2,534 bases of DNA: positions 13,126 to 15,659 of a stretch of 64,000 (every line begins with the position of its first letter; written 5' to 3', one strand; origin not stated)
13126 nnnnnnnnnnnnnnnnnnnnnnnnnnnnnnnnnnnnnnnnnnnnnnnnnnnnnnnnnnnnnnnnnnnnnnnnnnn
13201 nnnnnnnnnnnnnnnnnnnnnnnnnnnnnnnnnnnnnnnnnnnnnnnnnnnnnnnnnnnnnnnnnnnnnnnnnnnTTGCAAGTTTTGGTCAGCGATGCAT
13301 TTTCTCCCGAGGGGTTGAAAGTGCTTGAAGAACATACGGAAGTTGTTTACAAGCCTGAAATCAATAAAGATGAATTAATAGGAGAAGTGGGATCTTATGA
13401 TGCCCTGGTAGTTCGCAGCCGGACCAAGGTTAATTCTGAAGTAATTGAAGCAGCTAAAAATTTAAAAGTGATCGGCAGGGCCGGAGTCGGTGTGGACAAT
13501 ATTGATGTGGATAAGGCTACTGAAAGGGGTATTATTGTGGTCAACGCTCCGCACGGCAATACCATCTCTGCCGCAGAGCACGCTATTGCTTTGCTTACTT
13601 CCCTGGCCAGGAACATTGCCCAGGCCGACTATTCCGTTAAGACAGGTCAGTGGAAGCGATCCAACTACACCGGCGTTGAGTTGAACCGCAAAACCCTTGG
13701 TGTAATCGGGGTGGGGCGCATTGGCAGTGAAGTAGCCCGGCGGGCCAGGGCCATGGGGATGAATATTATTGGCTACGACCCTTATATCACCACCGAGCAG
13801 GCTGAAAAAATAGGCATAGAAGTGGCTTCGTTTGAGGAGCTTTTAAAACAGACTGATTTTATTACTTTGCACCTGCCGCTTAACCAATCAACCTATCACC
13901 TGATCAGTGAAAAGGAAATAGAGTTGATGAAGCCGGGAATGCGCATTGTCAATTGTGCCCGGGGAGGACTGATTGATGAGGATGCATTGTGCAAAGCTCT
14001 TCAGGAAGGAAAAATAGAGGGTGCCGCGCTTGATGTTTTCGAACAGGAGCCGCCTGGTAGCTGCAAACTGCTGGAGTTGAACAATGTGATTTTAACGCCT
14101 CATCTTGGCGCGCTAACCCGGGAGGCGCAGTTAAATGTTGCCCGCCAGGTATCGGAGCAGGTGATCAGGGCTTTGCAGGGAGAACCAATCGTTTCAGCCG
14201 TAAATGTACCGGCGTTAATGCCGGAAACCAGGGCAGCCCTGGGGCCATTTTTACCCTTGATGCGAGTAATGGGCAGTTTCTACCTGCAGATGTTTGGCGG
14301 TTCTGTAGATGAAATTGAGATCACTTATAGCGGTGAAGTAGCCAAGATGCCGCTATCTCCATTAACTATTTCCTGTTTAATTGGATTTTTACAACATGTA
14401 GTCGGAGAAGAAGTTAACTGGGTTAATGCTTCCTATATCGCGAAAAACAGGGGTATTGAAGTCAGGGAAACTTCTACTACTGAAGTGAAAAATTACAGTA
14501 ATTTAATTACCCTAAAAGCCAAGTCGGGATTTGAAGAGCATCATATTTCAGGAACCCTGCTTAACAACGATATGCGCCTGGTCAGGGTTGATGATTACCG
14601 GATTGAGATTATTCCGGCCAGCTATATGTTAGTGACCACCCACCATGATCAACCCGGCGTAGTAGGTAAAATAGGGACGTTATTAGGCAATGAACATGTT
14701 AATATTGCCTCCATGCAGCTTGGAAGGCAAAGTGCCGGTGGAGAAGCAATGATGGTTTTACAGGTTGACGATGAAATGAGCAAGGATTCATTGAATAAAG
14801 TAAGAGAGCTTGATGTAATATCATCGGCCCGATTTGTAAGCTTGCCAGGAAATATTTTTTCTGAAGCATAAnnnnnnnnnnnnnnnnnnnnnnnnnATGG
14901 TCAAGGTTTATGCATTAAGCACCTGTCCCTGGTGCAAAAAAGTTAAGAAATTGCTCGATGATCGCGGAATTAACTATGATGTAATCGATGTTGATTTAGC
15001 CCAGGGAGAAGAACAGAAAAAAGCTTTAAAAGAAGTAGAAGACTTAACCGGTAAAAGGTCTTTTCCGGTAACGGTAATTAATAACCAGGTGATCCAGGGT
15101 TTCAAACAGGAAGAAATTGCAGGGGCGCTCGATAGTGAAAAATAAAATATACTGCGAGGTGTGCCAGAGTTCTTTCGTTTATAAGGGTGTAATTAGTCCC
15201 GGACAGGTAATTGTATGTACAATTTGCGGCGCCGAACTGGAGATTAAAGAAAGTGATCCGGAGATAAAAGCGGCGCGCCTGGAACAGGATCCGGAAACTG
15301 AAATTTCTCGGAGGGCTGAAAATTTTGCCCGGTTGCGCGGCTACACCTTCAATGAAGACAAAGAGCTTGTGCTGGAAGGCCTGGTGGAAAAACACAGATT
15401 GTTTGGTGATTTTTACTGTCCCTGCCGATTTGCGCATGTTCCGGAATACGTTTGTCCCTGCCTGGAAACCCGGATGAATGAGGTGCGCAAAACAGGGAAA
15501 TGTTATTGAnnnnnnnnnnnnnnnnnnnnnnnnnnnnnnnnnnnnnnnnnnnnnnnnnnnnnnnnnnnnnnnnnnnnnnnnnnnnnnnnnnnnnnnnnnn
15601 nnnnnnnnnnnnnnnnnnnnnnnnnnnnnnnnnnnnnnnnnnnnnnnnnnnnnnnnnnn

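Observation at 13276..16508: serA apparently co-transcribed with a glutaredoxin-like protein, a rubredoxin-fused FTR-catalytic-subunit homolog and a proline-racemase-fold enzyme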

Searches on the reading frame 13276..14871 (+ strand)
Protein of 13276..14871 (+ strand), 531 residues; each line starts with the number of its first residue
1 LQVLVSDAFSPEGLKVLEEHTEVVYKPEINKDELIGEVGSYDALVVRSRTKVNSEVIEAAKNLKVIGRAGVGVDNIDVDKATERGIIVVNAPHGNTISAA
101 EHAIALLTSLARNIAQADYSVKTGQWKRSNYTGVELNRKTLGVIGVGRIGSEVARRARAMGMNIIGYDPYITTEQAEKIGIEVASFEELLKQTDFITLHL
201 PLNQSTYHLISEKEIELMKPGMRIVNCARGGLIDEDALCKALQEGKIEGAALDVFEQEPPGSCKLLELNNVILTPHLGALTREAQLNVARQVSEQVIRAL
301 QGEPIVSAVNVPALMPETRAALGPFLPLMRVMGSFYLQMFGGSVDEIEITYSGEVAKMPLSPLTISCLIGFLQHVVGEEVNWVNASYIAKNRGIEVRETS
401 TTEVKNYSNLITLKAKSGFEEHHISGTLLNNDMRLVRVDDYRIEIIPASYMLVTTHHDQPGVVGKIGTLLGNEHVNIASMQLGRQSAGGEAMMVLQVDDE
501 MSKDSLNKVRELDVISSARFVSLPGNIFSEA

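Call 7: search_protein_families(library=pfam, proteins=[window:13276-14871:+], max_evalue=0.01)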
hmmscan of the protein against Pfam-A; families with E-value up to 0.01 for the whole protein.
window:13276-14871:+ (531 aa): 11 families
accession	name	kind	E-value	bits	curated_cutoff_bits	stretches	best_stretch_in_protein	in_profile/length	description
PF02826.25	2-Hacid_dh_C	-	6.1e-67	224.9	25.1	1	104-278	1-178/178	D-isomer specific 2-hydroxyacid dehydrogenase, NAD binding domain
PF00389.36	2-Hacid_dh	-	2.6e-41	140.9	24.6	1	3-310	1-134/134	D-isomer specific 2-hydroxyacid dehydrogenase, catalytic domain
PF19304.4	PGDH_inter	-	8.7e-31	106.9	27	1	322-438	2-118/119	D-3-phosphoglycerate dehydrogenase intervening domain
PF01842.31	ACT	-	3.7e-09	36.6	27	1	451-512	2-64/66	ACT domain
PF22629.2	ACT_AHAS_ss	-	3.1e-07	30.9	27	1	455-514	4-65/67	AHAS small subunit-like ACT domain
PF03446.21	NAD_binding_2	-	3e-06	27.8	21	1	141-247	2-112/161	NAD binding domain of 6-phosphogluconate dehydrogenase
PF07991.19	KARI_N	-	6.2e-06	26.3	20.6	1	136-221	2-88/165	Acetohydroxy acid isomeroreductase, NADPH-binding domain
PF03807.23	F420_oxidored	-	0.00028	21.8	21.6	1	141-203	2-70/94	NADP oxidoreductase coenzyme F420-dependent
PF01262.27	AlaDh_PNT_C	-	0.00057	19.8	23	1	132-233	21-136/214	Alanine dehydrogenase/PNT, C-terminal domain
PF03720.21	UDPG_MGDP_dh_C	-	0.005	17.6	30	0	153-202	22-74/103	UDP-glucose/GDP-mannose dehydrogenase family, UDP binding domain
PF13291.12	ACT_4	-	0.0085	17.2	27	0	455-497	12-54/80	ACT domain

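Call 27: search_protein_families(library=ncbifam, proteins=[window:13276-14868:+], max_evalue=0.01)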
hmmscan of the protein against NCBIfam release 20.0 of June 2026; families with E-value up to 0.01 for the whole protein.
window:13276-14868:+ (531 aa): 34 families (the best 25 are shown)
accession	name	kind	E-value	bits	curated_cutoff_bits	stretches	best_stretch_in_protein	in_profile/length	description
TIGR01327.1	PGDH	equivalog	1.2e-207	690.9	454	1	2-523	1-525/525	phosphoglycerate dehydrogenase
NF009714.1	PRK13243.1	equivalog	1.9e-82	277.3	455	1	2-309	4-322/332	glyoxylate reductase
NF008759.0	PRK11790.1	equivalog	1.3e-81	274.4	404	2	8-318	19-335/410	phosphoglycerate dehydrogenase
NF005069.0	PRK06487.1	equivalog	3e-62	210.5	448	1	43-305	50-316/320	2-hydroxyacid dehydrogenase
NF011938.0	PRK15409.1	equivalog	5.7e-58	196.5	492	1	15-310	17-319/324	glyoxylate/hydroxypyruvate reductase GhrB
NF006263.0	PRK08410.1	equivalog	3.3e-53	181.1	389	1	4-299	6-306/311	D-2-hydroxyacid dehydrogenase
NF005750.0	PRK07574.1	equivalog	5.4e-48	164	329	1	53-306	105-363/386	NAD-dependent formate dehydrogenase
NF001309.0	PRK00257.1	equivalog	5.4e-48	163.9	434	1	15-309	14-287/379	4-phosphoerythronate dehydrogenase PdxB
NF005387.0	PRK06932.1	equivalog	1.8e-46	158.6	492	1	31-281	35-291/314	2-hydroxyacid dehydrogenase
NF041369.1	Dhydh_Halo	equivalog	4e-46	157.6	400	1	63-307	56-302/305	D-2-hydroxyacid dehydrogenase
NF000492.1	vanH_gen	exception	2.9e-42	144.8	540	1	44-258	46-255/312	D-lactate dehydrogenase VanH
NF005027.0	PRK06436.1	equivalog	1.1e-39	136.3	261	1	58-304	45-284/303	2-hydroxyacid dehydrogenase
NF000112.1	vanH-Amyco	exception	2.6e-36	125.6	625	1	34-258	65-284/348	VanH-AOV family D-lactate dehydrogenase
NF006374.0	PRK08605.1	subfamily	2e-35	122.4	356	1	19-260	24-268/332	D-lactate dehydrogenase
NF000371.1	vanH_Agroup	exception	3.5e-34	118.5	700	1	50-258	57-260/322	VanH-A/VanH-Pt family D-lactate dehydrogenase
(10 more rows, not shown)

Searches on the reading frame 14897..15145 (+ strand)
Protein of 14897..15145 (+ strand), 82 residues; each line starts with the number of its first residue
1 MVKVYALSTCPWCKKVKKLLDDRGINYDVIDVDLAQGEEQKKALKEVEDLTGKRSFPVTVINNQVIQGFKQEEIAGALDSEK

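Call 7: search_protein_families(library=pfam, proteins=[window:14897-15145:+], max_evalue=0.01)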
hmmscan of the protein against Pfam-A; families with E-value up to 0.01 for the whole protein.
window:14897-15145:+ (82 aa): 5 families
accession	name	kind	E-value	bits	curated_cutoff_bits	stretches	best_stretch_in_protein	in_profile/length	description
PF00462.30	Glutaredoxin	-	1.7e-16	60.6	22.9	1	2-66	1-60/60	Glutaredoxin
PF13409.12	GST_N_2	-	1.2e-05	26.2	25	1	9-69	1-60/70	Glutathione S-transferase, N-terminal domain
PF13417.12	GST_N_3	-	2.6e-05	24.9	22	1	5-67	2-58/75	Glutathione S-transferase, N-terminal domain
PF02798.26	GST_N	-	0.00041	21.1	20.9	1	2-66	3-64/76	Glutathione S-transferase, N-terminal domain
PF22441.2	CLIC-like_N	-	0.0032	18.1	23.5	1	7-69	16-72/86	CLIC-like N-terminal domain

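Call 27: search_protein_families(library=ncbifam, proteins=[window:14897-15142:+], max_evalue=0.01)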
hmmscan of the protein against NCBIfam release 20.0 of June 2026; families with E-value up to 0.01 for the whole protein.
window:14897-15142:+ (82 aa): 17 families
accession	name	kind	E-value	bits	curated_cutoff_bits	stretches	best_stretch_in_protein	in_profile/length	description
TIGR02196.1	GlrX_YruB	hypoth_equivalog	8.7e-19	67.8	88.55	1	1-78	1-73/74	glutaredoxin-like protein, YruB-family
NF041212.1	Uxx_star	subfamily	3.7e-12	46.3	66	1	2-70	1-65/70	Uxx-star family glutaredoxin-like (seleno)protein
TIGR02181.1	GRX_bact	equivalog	5.3e-11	42.6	90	1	2-70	1-65/80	glutaredoxin 3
TIGR02180.1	GRX_euk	equivalog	5.9e-11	42.4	87.25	1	2-70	1-69/84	glutaredoxin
TIGR02194.1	GlrX_NrdH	subfamily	8.7e-10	38.7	85.75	1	2-74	1-68/72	glutaredoxin-like protein NrdH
NF041211.1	gluta_UXX_star_2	equivalog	3.8e-09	36.4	100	1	4-70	3-65/71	UXX-star (seleno)protein family 2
NF007923.0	PRK10638.1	equivalog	6e-08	32.6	129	1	2-69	4-66/83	glutaredoxin 3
TIGR02200.1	GlrX_actino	hypoth_equivalog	1e-07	32.2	89.5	1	2-58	2-54/77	mycoredoxin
NF045501.1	HUGP_GUXX-star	exception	3.5e-07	30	325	1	2-69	167-230/236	HUGP/GUXX-star fusion selenoprotein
TIGR02190.1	GlrX-dom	hypoth_equivalog_domain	1.4e-06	28.2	99.3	1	2-70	10-72/79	glutaredoxin-family domain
NF047338.1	gluta_UXX_star_3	exception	1.4e-06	28.2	97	1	2-65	1-60/70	UXX-star (seleno)protein family 3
NF041114.2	gluta_UXX_star_1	equivalog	3.7e-06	27.1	72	1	2-70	1-65/70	UXX-star selenoprotein family 1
NF007657.0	PRK10329.1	equivalog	5.3e-06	26.4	131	1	2-74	3-69/81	glutaredoxin-like protein NrdH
TIGR02189.1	GlrX-like_plant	paralog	8.7e-06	25.6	93.8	1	3-71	11-77/99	glutaredoxin-like family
TIGR01617.1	arsC_related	subfamily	1.5e-05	25.3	75.05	1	2-46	1-43/117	Spx/MgsR family RNA polymerase-binding regulatory protein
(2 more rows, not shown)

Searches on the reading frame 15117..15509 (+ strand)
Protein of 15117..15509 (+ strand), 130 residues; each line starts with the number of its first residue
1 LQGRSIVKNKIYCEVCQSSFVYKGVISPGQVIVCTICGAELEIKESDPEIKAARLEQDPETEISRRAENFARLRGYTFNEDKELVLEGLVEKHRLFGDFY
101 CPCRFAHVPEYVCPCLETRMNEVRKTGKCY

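Call 7: search_protein_families(library=pfam, proteins=[window:15117-15509:+], max_evalue=0.01)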
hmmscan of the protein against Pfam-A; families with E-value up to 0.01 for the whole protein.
window:15117-15509:+ (130 aa): 3 families
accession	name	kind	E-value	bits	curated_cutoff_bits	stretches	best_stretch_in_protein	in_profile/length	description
PF02943.20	FeThRed_B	-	4e-07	30.5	22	1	66-130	8-81/106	Ferredoxin thioredoxin reductase catalytic beta chain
PF21344.3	Zn_ribbon_LysW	-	1.8e-05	24.7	27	1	13-48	3-38/46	Alpha-aminoadipate carrier protein LysW-like, globular domain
PF08274.17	Zn_Ribbon_YjdM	-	0.0058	17.1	30.8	1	13-40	5-28/30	PhnA Zinc-Ribbon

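Call 64: search_protein_representatives(protein=window:15135-15506:+)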
Query: 124 residues. Proteins with E-value up to 0.001 (for the whole library): 71; up to 1e-10: 15; up to 1e-30: 3. The best 71 are listed.
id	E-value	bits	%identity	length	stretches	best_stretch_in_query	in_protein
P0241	1.8e-35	138.3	53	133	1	1-123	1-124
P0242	3.3e-35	137.5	57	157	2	45-124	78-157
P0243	6.6e-31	123.6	43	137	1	3-124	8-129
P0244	2.4e-21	92.7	58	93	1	59-123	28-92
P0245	1.1e-19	87.3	42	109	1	24-124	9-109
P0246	1.3e-19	87.1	52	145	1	1-81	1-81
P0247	1.1e-18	84.0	42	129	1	22-123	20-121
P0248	1.2e-18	83.9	53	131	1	48-124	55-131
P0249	1.5e-16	77.1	45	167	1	50-124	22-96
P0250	1.0e-15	74.4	45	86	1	50-123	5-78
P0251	1.4e-14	70.8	46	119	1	50-123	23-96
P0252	9.7e-13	64.8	37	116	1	1-99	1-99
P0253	1.1e-12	64.6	42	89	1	27-109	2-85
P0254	1.8e-12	64.0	45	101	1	3-85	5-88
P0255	1.6e-11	60.9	56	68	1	1-48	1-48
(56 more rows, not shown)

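Call 66: find_encoding_contigs(protein=P0243, flank=5000, max_places=4)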
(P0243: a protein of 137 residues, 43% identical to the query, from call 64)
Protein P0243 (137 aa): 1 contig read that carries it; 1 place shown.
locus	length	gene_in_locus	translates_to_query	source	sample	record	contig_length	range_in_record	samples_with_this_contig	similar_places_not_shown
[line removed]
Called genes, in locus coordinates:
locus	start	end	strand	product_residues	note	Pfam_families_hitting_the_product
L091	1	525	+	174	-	?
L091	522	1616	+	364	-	-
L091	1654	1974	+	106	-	PF13417:GST_N_3 (faint), PF00462:Glutaredoxin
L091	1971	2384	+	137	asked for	PF21344:Zn_ribbon_LysW (weak), PF02943:FeThRed_B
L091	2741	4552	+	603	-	PF13185:GAF_2, PF01590:GAF, PF13492:GAF_3, PF00512:HisKA, PF02518:HATPase_c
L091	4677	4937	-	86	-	?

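Call 67: find_encoding_contigs(protein=P0241, flank=5000, max_places=4)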
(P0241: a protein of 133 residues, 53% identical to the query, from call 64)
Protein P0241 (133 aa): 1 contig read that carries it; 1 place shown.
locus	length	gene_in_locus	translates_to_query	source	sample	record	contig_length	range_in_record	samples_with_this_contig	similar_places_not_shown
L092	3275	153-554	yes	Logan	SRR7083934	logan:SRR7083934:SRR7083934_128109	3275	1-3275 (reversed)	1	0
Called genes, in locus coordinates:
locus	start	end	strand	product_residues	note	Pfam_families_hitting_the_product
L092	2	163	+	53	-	?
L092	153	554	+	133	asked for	PF02943:FeThRed_B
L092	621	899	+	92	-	-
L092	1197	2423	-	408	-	PF00999:Na_H_Exchanger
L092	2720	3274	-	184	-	?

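Call 69: find_encoding_contigs(protein=P0247, flank=5000, max_places=3)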
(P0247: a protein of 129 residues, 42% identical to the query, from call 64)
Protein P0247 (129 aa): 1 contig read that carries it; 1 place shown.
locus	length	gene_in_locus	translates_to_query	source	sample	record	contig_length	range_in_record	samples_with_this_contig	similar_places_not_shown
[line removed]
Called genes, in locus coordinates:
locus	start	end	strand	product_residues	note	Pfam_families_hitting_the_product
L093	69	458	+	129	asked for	PF02943:FeThRed_B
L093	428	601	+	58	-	?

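Call 70: find_encoding_contigs(protein=P0245, flank=5000, max_places=3)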
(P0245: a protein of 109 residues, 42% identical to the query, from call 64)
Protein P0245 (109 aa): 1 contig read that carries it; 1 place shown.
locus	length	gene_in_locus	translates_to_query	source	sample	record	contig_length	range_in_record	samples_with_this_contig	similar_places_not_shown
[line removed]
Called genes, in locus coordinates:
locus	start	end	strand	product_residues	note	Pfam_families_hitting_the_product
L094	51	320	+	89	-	-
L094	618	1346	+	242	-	-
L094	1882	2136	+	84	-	PF00462:Glutaredoxin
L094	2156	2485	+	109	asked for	PF02943:FeThRed_B (weak)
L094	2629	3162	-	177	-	PF00210:Ferritin (weak), PF02915:Rubrerythrin, PF23458:DUF7130 (weak), PF21349:RUBY_RBDX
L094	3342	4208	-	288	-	PF00248:Aldo_ket_red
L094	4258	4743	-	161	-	PF00583:Acetyltransf_1, PF13508:Acetyltransf_7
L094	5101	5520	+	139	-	PF04205:FMN_bind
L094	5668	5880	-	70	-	-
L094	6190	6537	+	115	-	-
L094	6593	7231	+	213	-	?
